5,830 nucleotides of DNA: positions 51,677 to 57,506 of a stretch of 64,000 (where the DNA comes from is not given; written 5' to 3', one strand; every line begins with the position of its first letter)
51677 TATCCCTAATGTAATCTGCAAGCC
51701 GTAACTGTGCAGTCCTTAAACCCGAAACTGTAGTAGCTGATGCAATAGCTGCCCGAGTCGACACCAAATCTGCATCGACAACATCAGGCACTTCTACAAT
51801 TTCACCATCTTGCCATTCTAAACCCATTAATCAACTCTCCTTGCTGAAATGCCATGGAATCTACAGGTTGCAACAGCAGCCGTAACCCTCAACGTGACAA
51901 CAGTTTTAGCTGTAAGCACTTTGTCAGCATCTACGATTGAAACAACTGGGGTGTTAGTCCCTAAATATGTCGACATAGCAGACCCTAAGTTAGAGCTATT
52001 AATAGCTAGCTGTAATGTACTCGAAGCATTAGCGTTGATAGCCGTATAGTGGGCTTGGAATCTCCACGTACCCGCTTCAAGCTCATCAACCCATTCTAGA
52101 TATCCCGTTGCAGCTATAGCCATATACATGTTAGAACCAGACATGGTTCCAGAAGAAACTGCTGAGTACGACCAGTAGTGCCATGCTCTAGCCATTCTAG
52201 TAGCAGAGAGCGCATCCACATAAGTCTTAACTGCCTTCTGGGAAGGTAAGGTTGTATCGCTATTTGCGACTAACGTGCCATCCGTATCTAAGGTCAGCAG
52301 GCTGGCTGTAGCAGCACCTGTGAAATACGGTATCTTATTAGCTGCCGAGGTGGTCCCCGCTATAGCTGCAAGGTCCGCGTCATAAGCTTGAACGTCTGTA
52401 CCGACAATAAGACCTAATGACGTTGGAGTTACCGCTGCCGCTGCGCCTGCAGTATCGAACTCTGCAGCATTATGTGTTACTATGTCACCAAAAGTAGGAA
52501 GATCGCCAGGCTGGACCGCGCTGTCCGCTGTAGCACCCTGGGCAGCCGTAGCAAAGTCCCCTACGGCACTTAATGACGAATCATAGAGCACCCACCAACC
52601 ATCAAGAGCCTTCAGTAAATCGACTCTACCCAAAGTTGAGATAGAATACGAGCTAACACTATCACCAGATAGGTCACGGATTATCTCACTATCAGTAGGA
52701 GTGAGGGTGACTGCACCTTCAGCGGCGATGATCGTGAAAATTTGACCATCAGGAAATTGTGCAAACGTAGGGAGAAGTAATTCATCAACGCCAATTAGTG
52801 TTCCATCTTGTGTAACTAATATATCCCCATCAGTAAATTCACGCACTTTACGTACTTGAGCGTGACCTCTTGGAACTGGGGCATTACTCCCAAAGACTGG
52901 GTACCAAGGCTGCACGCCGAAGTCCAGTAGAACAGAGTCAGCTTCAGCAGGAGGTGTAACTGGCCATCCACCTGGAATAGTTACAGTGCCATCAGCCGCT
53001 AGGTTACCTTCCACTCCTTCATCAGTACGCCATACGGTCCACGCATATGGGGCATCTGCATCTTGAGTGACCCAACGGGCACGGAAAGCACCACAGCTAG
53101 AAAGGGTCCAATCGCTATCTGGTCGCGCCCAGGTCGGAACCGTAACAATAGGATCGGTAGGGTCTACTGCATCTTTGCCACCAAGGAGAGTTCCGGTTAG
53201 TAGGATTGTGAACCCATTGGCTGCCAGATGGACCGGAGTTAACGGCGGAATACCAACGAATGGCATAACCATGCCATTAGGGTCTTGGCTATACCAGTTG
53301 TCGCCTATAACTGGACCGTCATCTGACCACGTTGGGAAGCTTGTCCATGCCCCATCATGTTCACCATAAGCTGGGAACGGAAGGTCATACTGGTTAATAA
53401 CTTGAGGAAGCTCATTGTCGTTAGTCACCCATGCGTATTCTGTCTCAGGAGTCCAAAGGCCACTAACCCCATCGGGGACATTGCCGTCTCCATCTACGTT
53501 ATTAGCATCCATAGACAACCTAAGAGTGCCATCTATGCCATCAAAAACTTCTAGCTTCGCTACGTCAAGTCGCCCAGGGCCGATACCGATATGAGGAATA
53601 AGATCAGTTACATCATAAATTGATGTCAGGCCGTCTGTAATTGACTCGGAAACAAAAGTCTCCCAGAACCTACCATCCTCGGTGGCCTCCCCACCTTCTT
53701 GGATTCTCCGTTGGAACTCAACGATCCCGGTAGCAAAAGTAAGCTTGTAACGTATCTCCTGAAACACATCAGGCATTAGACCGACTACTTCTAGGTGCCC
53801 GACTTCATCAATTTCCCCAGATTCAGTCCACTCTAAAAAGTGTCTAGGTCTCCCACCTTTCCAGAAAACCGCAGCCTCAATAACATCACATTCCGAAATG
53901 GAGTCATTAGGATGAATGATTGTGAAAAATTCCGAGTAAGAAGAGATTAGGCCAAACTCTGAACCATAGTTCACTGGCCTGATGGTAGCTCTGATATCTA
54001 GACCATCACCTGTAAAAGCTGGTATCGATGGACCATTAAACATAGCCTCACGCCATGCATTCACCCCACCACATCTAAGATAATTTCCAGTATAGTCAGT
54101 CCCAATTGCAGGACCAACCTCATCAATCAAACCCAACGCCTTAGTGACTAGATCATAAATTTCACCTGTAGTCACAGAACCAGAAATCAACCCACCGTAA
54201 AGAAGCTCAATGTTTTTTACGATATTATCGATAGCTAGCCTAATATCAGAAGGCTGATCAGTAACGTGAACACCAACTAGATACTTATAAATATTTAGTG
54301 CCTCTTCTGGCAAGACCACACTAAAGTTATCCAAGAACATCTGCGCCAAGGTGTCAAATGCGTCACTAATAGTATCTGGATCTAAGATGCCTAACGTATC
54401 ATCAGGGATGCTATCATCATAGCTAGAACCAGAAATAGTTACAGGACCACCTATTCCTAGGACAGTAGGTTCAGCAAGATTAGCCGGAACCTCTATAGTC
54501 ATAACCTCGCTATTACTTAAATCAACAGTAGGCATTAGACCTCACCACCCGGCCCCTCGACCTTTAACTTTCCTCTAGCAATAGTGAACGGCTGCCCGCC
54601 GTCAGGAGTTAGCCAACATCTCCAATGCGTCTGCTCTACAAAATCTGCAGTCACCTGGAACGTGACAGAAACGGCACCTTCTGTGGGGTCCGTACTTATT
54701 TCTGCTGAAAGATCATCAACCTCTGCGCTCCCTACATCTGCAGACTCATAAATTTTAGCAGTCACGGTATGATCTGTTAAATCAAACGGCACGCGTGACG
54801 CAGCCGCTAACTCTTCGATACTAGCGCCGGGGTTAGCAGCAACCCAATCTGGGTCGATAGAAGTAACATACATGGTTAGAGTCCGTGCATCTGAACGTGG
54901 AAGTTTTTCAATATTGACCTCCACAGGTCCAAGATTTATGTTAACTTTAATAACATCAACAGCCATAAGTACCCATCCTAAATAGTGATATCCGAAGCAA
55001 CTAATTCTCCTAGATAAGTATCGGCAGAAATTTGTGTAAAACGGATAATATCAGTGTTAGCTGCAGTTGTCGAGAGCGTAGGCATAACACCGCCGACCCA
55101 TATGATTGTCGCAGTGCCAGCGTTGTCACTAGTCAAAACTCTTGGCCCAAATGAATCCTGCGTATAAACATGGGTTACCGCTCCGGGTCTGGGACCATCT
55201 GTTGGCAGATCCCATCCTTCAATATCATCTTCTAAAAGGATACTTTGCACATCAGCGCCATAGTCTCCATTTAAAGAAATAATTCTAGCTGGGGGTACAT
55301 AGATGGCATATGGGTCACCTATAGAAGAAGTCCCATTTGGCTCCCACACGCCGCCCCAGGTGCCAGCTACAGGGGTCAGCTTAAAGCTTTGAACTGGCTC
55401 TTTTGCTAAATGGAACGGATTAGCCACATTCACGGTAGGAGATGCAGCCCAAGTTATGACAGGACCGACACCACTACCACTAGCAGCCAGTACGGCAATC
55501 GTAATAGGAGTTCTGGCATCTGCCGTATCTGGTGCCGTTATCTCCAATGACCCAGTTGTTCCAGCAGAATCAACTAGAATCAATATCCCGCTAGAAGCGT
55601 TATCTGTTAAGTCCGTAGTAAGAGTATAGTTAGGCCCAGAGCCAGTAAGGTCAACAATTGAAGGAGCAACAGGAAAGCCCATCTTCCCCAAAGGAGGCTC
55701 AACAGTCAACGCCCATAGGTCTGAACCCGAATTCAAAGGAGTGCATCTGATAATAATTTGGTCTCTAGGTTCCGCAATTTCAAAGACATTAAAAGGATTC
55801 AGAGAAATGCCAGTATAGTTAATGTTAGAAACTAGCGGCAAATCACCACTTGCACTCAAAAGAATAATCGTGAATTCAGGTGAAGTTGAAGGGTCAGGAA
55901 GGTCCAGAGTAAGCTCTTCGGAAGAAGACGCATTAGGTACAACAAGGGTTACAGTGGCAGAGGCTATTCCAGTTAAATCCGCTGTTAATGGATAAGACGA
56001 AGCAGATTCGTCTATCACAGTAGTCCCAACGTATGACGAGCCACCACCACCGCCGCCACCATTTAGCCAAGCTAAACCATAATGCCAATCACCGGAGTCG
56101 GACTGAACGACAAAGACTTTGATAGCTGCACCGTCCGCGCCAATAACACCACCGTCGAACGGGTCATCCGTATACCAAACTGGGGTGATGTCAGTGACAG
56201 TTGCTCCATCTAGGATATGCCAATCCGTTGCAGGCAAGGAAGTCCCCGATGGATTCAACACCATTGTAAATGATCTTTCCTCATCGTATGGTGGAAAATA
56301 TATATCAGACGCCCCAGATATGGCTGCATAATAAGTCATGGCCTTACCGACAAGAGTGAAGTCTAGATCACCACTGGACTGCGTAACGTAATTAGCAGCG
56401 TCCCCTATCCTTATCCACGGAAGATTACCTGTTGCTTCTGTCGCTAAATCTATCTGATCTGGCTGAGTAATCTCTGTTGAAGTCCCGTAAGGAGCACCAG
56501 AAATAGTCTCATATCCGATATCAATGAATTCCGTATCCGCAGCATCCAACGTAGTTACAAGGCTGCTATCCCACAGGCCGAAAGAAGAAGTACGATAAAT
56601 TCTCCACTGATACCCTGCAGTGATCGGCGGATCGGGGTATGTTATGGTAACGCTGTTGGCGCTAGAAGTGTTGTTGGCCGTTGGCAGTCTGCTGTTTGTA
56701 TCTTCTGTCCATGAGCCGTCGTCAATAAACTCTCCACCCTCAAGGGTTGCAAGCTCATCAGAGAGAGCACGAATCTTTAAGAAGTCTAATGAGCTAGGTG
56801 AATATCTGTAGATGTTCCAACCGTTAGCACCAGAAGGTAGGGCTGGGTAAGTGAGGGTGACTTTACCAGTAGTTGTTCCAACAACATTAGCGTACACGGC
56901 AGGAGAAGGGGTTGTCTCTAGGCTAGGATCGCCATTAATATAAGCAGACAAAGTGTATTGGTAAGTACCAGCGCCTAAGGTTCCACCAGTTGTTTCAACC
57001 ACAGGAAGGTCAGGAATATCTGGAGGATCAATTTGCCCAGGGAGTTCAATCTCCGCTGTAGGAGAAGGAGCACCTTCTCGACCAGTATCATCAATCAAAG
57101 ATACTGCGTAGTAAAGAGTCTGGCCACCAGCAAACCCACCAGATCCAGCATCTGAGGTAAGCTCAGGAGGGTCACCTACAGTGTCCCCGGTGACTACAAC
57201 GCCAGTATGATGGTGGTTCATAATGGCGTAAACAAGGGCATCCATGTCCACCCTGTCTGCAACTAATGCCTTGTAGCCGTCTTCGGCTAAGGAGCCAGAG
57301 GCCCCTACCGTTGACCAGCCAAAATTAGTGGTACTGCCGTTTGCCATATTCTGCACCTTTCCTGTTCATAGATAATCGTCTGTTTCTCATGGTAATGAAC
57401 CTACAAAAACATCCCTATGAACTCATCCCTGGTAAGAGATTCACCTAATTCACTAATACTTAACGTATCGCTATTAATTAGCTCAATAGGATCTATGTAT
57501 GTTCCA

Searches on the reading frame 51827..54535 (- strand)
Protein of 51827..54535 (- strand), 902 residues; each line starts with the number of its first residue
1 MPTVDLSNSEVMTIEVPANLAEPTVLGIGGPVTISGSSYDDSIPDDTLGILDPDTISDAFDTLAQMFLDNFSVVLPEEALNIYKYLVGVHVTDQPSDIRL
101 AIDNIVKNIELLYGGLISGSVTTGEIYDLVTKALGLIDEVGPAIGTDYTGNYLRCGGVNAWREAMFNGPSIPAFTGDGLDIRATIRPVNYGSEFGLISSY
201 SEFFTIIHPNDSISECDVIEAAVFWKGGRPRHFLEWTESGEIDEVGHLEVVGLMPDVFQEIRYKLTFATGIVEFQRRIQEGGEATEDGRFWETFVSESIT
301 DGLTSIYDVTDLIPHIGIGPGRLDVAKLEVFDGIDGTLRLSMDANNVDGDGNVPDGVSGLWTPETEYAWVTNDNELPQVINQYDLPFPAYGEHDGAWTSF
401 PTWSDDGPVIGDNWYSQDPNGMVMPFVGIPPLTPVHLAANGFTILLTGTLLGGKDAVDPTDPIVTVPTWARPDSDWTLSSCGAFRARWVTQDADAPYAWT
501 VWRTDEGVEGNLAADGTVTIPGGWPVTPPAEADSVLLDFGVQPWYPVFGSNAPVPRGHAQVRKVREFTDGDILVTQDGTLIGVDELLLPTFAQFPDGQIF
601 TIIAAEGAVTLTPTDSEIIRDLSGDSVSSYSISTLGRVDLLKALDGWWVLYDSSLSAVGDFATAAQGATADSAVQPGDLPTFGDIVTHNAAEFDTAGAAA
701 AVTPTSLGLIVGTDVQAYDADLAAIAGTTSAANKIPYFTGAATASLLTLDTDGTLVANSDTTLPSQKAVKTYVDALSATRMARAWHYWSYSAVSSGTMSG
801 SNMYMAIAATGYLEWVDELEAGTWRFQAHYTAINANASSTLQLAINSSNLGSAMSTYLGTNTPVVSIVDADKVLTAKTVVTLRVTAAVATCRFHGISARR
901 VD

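Call 25: search_protein_families(library=phrogs, proteins=[window:51827-54535:-], max_evalue=0.01)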
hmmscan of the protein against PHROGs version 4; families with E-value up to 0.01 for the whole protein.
window:51827-54535:- (902 aa): 3 families
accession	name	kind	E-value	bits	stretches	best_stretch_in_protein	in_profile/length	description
phrog_24210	-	tail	4.1e-07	30.7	1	663-761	16-117/303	tail fiber protein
phrog_24607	-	tail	1.6e-05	24.6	1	719-763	101-145/674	tail protein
phrog_2631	-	tail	0.0003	20.5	1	716-749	420-453/644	tail fiber protein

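Call 43: search_protein_families(library=pfam, proteins=[window:51827-54535:-], max_evalue=0.001)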
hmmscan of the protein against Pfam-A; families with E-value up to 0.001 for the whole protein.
window:51827-54535:- (902 aa): 0 families

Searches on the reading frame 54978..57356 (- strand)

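Call 25: search_protein_families(library=phrogs, proteins=[window:54978-57356:-], max_evalue=0.01)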
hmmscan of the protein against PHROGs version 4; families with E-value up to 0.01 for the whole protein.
window:54978-57356:- (792 aa): 1 family
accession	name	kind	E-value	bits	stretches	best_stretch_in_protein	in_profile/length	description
phrog_511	-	head and packaging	0.0094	15.3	0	234-299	493-562/862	internal virion protein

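Call 43: search_protein_families(library=pfam, proteins=[window:54978-57356:-], max_evalue=0.001)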
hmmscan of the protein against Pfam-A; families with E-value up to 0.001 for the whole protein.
window:54978-57356:- (792 aa): 0 families
